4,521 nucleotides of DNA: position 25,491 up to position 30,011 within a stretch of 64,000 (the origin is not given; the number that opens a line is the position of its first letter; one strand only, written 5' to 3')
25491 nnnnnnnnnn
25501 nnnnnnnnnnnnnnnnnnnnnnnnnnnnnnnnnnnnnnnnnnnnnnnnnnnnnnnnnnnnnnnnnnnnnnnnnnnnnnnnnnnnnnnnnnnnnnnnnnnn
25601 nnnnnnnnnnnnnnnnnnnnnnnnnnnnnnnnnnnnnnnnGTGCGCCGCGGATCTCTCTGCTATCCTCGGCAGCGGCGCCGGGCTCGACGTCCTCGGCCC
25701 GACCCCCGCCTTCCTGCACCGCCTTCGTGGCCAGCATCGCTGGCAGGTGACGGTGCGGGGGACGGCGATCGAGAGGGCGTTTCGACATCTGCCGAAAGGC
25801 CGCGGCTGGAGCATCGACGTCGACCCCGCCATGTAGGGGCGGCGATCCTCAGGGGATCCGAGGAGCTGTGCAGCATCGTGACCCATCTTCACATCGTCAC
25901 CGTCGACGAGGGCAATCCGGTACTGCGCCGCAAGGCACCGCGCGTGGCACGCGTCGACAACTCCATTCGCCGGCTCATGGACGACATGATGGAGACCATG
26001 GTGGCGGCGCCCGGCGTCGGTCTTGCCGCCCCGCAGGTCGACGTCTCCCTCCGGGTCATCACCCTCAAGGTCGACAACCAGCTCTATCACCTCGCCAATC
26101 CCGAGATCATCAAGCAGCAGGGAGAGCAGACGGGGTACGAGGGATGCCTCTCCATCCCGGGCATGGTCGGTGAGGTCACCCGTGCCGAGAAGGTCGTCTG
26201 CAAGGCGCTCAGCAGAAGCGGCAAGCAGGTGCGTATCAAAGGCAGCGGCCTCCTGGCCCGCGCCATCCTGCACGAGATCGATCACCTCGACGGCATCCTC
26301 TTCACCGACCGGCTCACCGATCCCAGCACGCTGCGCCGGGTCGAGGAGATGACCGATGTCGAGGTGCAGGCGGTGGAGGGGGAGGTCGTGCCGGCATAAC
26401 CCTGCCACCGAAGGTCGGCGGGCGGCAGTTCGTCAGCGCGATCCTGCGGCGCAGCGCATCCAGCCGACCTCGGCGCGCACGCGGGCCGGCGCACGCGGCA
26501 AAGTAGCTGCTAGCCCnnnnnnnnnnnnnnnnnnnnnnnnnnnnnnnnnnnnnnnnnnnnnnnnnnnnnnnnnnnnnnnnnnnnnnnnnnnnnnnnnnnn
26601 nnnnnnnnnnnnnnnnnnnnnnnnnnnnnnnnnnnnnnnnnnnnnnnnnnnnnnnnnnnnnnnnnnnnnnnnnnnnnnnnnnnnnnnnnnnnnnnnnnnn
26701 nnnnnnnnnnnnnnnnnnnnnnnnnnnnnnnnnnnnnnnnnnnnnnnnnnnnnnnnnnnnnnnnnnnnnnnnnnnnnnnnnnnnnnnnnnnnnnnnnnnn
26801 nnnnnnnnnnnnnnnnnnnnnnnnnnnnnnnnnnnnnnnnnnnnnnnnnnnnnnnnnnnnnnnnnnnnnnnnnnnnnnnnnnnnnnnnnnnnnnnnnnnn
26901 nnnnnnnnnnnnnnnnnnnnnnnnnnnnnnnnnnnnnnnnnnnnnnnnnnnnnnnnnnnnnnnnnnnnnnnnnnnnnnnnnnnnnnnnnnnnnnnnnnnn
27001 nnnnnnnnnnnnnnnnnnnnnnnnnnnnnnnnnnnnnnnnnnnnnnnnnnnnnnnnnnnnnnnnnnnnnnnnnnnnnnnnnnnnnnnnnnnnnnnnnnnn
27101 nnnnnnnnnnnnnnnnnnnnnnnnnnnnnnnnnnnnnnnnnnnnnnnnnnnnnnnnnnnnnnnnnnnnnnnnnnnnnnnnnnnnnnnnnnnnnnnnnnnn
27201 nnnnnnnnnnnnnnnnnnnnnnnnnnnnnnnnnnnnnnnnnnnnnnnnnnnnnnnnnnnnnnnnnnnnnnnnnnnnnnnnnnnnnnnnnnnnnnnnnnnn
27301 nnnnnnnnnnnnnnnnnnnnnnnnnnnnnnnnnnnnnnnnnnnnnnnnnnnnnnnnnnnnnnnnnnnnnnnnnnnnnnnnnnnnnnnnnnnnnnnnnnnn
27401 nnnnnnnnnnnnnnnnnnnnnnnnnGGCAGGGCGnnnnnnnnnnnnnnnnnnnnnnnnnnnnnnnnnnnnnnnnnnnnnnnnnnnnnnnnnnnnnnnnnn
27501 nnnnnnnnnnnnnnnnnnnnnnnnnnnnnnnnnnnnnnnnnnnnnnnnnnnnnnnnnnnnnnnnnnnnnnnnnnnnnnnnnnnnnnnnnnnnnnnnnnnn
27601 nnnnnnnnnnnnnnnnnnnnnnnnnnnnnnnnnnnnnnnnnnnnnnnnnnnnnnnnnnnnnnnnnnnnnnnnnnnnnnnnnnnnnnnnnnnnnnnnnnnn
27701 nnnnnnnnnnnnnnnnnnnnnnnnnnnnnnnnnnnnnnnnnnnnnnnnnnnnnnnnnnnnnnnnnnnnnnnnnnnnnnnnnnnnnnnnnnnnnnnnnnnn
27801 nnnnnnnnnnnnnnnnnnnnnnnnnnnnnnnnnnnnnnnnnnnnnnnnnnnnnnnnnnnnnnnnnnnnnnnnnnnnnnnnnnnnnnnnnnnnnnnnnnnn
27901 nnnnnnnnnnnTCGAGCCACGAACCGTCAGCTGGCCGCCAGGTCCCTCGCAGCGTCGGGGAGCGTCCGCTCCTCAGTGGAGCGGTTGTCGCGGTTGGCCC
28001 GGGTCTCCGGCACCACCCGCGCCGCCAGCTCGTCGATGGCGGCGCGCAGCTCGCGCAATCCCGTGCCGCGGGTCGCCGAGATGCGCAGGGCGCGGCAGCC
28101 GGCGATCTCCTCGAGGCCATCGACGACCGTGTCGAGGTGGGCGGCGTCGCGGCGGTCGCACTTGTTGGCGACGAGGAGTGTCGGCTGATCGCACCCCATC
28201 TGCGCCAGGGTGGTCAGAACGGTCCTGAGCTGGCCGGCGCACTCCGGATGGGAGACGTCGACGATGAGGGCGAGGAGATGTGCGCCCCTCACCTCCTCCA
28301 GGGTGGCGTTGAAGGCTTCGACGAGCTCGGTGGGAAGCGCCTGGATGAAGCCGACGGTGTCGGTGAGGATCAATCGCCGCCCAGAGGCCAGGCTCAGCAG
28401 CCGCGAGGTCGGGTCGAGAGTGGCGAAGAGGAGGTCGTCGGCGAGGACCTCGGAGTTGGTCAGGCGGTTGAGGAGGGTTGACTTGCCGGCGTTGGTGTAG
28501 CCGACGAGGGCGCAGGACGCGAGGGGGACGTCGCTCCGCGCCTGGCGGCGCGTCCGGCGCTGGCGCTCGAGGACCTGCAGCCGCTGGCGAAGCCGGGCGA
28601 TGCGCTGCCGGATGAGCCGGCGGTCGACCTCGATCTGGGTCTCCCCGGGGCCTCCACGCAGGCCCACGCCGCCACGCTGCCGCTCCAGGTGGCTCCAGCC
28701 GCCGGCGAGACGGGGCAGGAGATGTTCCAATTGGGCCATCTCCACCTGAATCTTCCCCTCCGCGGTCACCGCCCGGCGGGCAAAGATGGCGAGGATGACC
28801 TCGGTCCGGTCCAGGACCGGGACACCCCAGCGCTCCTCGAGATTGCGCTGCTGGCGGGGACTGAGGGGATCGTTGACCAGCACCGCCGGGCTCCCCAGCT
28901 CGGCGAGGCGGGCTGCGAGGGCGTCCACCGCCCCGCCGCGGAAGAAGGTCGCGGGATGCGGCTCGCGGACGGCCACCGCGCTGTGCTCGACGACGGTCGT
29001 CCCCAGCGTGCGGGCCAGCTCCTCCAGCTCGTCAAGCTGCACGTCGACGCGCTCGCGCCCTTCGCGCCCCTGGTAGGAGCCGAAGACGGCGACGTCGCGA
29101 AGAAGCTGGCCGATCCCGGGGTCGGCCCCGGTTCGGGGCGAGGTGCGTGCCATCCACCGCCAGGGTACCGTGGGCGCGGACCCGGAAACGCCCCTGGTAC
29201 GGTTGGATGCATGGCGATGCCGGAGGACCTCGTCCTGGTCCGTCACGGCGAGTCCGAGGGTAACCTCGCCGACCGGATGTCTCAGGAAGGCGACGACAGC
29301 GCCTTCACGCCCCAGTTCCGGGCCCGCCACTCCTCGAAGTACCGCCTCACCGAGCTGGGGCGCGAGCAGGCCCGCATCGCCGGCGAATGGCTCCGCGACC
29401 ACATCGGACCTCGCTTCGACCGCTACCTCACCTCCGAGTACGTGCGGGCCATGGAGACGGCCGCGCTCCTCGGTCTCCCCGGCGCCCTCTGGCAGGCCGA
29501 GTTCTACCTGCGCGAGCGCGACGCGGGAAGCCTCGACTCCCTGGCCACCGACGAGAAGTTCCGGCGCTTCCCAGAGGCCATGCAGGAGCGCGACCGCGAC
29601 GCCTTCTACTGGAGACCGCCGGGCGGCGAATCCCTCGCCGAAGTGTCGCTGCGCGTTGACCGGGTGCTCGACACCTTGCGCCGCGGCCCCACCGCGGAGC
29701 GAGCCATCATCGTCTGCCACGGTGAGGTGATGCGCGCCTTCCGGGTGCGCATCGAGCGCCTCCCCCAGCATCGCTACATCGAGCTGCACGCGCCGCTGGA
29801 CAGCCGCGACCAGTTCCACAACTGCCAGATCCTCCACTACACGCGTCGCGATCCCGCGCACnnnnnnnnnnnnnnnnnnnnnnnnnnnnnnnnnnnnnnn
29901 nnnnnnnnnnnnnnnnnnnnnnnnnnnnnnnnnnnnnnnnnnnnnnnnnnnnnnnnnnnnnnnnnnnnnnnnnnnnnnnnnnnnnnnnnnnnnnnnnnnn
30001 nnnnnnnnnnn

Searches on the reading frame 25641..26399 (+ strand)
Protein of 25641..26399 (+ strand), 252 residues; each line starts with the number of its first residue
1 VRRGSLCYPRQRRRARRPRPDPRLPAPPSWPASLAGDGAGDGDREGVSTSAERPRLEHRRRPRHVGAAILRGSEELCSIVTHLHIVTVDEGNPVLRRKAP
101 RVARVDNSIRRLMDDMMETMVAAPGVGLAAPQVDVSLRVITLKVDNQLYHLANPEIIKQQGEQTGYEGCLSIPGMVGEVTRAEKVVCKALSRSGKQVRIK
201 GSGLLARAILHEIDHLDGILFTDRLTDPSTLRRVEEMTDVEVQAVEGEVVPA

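Call 44: search_protein_families(library=pfam, proteins=[window:25641-26399:+], max_evalue=0.0001)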
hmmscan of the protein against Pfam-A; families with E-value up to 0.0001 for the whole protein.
window:25641-26399:+ (252 aa): 1 family
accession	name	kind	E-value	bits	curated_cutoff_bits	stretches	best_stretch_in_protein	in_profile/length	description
PF01327.26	Pep_deformylase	-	1e-44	152.4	22.8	1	90-227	7-152/156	Polypeptide deformylase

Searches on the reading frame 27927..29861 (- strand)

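Call 44: search_protein_families(library=pfam, proteins=[window:27927-29861:-], max_evalue=0.0001)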
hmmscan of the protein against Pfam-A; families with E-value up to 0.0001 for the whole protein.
window:27927-29861:- (644 aa): 5 families
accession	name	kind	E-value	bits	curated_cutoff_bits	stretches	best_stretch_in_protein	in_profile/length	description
PF16360.10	GTP-bdg_M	-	8.6e-28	97.1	29.5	1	363-442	1-79/79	GTP-binding GTPase Middle Region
PF13167.11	GTP-bdg_N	-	1.5e-23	83.6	25.4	1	275-361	3-89/89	GTP-binding GTPase N-terminal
PF01926.29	MMR_HSR1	-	2.4e-18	66.7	21.9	1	450-567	2-113/113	50S ribosome-binding GTPase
PF02421.24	FeoB_N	-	3.2e-09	36.9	27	1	450-609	3-156/156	Ferrous iron transport protein B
PF00009.33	GTP_EFTU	-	1e-05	25.6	26.5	0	527-612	93-185/188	Elongation factor Tu GTP binding domain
